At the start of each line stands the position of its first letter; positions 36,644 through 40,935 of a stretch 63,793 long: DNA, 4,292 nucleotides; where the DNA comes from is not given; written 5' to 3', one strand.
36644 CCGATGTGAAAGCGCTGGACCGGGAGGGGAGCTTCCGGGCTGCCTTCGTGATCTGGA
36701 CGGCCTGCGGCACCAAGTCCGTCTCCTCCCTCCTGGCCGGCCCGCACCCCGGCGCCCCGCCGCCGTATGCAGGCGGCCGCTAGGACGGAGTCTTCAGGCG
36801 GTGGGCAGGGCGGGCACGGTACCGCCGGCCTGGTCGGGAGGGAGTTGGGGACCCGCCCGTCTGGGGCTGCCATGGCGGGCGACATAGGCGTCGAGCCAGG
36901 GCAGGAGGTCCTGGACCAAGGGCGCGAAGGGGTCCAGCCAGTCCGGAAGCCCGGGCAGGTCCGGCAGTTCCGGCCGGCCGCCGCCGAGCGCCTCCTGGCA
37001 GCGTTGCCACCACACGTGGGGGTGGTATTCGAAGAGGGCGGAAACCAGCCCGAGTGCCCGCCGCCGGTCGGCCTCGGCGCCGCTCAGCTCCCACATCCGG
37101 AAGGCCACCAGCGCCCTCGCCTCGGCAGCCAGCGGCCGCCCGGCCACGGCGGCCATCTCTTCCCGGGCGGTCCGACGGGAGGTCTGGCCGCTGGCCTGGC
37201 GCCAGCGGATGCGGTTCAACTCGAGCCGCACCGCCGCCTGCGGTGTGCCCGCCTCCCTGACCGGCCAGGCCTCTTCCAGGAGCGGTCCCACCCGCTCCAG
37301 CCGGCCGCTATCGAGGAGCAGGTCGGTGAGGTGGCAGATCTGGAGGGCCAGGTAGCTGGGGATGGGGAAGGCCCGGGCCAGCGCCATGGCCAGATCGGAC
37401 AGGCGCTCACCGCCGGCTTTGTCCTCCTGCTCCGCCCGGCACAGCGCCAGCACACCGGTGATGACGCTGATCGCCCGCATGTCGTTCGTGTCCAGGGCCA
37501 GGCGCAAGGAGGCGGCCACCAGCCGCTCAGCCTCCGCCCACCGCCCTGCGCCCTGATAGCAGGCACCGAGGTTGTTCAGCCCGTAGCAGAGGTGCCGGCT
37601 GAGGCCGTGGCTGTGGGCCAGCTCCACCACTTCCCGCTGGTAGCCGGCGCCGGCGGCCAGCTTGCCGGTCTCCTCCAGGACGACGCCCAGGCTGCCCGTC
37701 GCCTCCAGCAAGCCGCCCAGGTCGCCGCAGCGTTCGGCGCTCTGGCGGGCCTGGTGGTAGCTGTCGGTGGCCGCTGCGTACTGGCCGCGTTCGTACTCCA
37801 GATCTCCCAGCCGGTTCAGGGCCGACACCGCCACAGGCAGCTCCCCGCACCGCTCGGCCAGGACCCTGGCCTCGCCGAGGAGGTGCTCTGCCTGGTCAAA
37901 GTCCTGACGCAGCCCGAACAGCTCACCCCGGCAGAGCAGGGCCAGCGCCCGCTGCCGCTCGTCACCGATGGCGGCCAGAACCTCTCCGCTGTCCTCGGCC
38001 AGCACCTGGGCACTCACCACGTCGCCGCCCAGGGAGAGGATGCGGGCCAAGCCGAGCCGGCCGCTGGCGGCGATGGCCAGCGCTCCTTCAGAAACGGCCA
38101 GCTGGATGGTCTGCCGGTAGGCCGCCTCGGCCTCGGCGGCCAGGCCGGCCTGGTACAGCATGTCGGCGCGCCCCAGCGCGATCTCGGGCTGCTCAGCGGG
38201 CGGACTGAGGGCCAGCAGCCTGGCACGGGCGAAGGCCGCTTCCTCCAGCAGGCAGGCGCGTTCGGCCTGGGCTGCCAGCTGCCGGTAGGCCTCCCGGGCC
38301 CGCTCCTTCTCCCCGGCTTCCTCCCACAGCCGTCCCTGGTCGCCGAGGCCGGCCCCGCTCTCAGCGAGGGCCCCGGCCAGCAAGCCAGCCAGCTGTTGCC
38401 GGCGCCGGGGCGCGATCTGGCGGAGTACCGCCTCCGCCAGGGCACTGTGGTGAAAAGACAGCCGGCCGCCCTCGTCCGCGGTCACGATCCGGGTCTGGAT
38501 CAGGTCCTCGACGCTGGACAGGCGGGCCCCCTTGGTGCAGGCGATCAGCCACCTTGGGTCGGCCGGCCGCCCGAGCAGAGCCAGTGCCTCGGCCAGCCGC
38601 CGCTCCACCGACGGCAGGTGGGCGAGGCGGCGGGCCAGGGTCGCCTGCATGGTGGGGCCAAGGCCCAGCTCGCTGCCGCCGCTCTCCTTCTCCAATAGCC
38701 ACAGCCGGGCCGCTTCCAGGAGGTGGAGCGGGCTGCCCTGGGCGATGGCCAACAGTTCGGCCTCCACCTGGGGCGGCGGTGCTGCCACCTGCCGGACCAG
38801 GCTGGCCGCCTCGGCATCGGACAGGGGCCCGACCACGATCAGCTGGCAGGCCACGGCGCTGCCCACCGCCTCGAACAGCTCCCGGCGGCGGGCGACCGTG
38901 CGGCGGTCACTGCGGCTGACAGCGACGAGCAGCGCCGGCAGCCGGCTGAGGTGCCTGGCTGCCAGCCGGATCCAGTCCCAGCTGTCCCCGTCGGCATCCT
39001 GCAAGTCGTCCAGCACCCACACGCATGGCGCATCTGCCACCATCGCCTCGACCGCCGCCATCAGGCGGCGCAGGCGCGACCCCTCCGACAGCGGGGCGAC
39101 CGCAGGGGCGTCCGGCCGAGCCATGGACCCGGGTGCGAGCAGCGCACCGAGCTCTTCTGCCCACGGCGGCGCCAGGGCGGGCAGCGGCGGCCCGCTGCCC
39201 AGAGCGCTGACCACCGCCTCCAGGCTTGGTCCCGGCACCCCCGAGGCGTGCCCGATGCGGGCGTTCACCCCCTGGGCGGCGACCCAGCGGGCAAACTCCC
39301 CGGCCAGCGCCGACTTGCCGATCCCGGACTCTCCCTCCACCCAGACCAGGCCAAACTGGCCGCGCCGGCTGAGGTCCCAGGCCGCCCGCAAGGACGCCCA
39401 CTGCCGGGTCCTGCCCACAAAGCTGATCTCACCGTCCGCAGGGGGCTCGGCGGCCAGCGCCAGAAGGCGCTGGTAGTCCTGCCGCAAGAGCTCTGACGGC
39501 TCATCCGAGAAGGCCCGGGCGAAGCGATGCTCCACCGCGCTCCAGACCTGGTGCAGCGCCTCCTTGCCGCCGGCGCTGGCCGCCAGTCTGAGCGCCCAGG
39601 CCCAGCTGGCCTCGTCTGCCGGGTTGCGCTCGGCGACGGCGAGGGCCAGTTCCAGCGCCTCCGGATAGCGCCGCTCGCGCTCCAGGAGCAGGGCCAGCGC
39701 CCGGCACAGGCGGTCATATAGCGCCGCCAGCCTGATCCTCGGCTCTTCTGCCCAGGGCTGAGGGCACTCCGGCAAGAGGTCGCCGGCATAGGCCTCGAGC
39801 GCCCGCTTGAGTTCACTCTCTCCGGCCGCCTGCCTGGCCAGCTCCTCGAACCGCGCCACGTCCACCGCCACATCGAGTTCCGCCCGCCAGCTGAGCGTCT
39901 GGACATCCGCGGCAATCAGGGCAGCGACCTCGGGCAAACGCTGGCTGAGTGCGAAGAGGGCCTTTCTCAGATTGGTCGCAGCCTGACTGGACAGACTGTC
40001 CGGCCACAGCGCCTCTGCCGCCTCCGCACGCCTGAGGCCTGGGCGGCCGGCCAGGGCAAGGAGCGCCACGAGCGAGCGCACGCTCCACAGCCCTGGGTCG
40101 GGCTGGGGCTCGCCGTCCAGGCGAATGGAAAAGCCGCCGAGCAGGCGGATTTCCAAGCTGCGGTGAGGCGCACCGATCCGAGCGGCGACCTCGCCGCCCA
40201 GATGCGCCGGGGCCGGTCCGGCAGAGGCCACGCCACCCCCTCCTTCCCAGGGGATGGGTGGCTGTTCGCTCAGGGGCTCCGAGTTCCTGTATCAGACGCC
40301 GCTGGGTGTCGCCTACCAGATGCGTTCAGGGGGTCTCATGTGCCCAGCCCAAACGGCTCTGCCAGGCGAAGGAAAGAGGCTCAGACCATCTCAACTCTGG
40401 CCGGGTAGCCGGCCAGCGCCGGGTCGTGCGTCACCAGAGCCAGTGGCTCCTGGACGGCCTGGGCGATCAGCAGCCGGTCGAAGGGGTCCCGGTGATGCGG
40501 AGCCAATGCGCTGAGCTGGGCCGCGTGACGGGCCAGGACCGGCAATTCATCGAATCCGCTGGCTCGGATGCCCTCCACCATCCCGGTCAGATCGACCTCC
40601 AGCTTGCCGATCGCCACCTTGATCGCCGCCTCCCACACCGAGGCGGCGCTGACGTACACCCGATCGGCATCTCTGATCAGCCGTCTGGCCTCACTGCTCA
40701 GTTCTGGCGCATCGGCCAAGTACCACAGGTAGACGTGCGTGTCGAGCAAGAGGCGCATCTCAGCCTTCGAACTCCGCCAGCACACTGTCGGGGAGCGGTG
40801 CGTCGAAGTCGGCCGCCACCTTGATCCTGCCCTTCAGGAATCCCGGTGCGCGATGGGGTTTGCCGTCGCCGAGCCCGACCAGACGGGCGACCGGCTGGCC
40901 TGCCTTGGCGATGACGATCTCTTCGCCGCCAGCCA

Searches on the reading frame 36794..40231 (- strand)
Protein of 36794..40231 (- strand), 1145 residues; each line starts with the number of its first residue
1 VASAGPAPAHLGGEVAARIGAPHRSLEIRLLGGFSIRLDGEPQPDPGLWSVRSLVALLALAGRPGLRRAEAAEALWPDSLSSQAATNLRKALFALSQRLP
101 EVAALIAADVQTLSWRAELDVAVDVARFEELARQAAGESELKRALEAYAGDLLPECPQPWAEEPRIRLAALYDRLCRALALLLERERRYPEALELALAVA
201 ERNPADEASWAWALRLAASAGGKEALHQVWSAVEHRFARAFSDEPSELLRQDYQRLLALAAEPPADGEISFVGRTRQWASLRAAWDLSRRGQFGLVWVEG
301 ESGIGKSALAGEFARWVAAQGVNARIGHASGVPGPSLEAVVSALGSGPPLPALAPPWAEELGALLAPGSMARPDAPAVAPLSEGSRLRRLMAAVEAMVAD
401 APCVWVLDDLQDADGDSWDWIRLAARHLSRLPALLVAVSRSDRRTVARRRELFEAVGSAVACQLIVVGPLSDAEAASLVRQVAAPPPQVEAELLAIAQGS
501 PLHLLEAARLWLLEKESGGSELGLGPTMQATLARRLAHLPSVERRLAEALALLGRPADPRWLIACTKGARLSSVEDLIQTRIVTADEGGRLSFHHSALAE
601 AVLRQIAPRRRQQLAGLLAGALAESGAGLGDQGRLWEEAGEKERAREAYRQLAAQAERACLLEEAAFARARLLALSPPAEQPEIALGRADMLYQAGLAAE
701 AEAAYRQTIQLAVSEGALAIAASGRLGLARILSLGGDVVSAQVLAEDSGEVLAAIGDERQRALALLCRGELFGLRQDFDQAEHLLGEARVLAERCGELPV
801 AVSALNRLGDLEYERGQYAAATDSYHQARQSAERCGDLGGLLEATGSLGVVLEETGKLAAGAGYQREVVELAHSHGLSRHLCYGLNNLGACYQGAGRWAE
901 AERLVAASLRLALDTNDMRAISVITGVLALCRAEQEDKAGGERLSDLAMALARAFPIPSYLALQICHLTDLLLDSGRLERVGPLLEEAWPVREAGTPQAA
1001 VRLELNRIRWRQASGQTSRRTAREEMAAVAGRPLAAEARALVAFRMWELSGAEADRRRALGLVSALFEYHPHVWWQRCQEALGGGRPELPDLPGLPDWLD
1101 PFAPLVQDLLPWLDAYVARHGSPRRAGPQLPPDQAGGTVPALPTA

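Call 9: search_protein_families(library=pfam, proteins=[window:36794-40231:-], max_evalue=0.00001)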
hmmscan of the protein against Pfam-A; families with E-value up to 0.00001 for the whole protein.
window:36794-40231:- (1145 aa): 4 families
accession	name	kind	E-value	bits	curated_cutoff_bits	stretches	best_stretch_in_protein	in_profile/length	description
PF13191.12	AAA_16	-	8.9e-18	65.8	32.6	1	271-435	2-165/167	AAA ATPase domain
PF17874.7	TPR_MalT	-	5.3e-10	39.5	45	2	753-833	29-111/336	MalT-like TPR region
PF13424.12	TPR_12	-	3.5e-09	37.2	30.1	0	761-833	2-76/77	Tetratricopeptide repeat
PF07719.23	TPR_2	-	2.1e-07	30.9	27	0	883-912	2-31/34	Tetratricopeptide repeat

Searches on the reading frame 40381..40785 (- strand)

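Call 9: search_protein_families(library=pfam, proteins=[window:40381-40785:-], max_evalue=0.00001)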
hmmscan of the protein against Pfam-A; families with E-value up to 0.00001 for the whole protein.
window:40381-40785:- (134 aa): 1 family
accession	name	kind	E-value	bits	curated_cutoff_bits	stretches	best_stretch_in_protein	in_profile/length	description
PF01850.27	PIN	-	8.3e-15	55.9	23.6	1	13-125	2-115/120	PIN domain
